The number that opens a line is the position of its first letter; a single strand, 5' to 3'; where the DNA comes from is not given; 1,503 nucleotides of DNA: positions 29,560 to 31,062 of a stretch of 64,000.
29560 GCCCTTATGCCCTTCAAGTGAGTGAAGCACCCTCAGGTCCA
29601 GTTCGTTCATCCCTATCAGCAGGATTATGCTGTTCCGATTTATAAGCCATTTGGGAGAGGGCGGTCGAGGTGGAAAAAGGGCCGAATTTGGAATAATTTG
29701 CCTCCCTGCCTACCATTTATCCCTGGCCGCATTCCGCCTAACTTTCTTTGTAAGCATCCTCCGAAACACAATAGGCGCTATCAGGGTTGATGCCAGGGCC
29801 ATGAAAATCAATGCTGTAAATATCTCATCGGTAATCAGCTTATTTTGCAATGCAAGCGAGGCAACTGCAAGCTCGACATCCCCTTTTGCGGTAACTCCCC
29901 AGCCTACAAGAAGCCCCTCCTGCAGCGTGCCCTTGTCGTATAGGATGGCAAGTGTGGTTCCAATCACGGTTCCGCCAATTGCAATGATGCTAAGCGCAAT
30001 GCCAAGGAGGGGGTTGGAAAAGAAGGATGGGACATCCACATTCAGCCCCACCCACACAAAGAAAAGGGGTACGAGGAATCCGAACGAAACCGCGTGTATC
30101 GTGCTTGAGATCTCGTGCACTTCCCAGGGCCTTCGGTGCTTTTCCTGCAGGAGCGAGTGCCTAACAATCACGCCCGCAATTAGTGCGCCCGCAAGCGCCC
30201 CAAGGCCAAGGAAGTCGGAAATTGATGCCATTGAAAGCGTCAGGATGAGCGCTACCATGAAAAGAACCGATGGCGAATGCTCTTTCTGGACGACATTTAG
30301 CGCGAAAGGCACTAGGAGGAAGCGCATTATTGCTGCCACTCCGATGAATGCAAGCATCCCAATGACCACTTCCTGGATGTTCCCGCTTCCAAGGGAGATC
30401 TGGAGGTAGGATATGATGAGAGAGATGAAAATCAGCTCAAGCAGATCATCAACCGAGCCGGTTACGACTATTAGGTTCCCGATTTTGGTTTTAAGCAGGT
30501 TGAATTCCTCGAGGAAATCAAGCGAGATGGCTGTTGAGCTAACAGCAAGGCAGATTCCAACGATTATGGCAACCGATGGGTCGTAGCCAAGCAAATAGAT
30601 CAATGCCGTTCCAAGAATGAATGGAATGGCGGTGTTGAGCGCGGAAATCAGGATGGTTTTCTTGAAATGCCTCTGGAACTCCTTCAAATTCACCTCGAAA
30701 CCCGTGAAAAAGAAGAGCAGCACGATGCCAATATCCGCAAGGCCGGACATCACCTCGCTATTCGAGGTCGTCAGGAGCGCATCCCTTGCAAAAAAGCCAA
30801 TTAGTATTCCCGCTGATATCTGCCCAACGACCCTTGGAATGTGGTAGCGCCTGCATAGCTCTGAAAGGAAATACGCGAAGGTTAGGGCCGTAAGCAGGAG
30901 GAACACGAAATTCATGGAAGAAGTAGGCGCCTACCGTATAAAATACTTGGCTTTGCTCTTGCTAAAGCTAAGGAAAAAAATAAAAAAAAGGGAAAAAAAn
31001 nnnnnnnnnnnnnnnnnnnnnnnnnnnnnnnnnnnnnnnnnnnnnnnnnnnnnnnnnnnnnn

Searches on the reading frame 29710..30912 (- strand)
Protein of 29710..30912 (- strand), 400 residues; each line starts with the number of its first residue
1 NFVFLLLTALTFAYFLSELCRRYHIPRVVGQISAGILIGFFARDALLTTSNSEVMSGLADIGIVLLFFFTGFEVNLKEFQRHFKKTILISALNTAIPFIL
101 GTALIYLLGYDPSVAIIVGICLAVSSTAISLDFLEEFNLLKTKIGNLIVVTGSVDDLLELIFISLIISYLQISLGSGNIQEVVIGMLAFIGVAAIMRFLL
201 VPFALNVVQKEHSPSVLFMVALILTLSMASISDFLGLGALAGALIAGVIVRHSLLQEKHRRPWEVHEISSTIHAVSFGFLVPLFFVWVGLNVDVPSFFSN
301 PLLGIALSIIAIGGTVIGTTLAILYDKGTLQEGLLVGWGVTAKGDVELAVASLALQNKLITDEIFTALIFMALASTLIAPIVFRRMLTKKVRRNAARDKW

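Call 92: search_protein_families(library=pfam, proteins=[window:29710-30912:-], max_evalue=0.0001)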
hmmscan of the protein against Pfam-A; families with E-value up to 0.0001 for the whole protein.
window:29710-30912:- (400 aa): 1 family
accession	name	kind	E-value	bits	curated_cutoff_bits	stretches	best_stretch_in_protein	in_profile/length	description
PF00999.27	Na_H_Exchanger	-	9.8e-51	173.2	26.2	1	11-388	6-374/375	Sodium/hydrogen exchanger, transmembrane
